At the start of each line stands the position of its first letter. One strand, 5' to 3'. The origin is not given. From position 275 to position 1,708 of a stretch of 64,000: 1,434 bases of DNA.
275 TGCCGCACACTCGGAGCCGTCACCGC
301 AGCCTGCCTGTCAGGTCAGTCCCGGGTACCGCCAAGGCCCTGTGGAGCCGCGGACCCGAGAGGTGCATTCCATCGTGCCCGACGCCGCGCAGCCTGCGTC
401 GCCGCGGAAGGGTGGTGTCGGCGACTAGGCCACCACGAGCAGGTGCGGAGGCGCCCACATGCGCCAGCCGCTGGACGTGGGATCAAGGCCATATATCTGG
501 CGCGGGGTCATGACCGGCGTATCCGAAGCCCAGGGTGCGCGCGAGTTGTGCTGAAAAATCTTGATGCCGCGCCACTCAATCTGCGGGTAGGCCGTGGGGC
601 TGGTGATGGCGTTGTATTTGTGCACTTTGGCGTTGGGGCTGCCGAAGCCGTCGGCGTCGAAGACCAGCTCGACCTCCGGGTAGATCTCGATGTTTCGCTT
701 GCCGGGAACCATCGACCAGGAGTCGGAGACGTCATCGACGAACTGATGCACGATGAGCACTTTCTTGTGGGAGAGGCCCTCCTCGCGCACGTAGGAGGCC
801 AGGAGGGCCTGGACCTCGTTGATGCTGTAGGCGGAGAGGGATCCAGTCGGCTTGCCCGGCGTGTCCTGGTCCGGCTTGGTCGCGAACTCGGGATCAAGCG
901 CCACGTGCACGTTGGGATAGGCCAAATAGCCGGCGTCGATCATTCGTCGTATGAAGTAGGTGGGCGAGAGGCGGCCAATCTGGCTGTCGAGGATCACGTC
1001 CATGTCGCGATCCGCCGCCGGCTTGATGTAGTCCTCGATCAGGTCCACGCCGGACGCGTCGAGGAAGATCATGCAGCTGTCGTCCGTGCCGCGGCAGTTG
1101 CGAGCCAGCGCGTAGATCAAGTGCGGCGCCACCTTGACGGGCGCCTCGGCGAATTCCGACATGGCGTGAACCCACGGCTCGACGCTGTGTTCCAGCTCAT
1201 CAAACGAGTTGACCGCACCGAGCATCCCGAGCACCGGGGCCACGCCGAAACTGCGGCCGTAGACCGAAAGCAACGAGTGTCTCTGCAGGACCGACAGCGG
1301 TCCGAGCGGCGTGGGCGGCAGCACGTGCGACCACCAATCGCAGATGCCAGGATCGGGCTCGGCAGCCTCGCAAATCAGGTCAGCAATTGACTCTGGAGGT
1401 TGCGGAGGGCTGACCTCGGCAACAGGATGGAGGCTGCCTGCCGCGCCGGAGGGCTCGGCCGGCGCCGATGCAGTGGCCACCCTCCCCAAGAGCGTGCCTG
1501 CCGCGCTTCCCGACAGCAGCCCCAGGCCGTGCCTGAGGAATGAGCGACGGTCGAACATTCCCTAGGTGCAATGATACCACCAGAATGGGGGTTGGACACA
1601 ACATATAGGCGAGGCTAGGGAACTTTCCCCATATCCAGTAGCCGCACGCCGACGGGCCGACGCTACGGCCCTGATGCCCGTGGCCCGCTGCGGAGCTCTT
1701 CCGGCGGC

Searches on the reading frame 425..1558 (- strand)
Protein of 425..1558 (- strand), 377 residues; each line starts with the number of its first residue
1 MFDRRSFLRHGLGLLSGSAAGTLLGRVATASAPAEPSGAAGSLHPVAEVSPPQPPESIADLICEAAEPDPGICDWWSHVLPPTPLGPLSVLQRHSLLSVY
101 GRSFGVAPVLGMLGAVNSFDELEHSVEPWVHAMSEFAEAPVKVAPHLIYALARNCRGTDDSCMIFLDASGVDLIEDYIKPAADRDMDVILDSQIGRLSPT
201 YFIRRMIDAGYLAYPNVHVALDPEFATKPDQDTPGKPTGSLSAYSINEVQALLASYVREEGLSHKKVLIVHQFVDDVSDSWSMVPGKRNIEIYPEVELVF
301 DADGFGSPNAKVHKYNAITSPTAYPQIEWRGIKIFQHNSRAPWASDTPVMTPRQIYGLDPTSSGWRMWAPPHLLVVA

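Call 75: find_encoding_contigs(protein=window:425-1558:-, flank=10000, max_places=2)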
Protein window:425-1558:- (377 aa): 3 contigs read that carry it; 1 place shown.
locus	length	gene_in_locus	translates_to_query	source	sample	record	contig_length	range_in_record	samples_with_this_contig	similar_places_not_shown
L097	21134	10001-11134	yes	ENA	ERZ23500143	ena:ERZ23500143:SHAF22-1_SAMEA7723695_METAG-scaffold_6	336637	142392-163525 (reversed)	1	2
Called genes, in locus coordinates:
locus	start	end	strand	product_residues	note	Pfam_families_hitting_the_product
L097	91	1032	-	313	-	PF12974:Phosphonate-bd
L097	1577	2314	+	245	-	-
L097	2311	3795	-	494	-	PF20154:LNT_N, PF00795:CN_hydrolase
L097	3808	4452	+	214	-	PF00924:MS_channel_2nd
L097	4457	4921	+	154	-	PF14340:DUF4395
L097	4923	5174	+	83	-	-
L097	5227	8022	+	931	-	PF13510:Fer2_4, PF12838:Fer4_7, PF13237:Fer4_10 (faint), PF22117:Fer4_Nqo3 (faint), PF00037:Fer4 (weak), PF04879:Molybdop_Fe4S4, PF00384:Molybdopterin, PF01568:Molydop_binding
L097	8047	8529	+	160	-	PF01230:HIT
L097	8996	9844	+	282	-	-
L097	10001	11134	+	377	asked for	-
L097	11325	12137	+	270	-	PF03372:Exo_endo_phos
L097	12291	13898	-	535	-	PF13088:BNR_2, PF24316:Tli3 (faint), PF02012:BNR (faint)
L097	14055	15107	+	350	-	PF13859:BNR_3, PF13088:BNR_2, PF02012:BNR (faint)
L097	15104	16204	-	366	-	PF01408:GFO_IDH_MocA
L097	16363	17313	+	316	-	PF00248:Aldo_ket_red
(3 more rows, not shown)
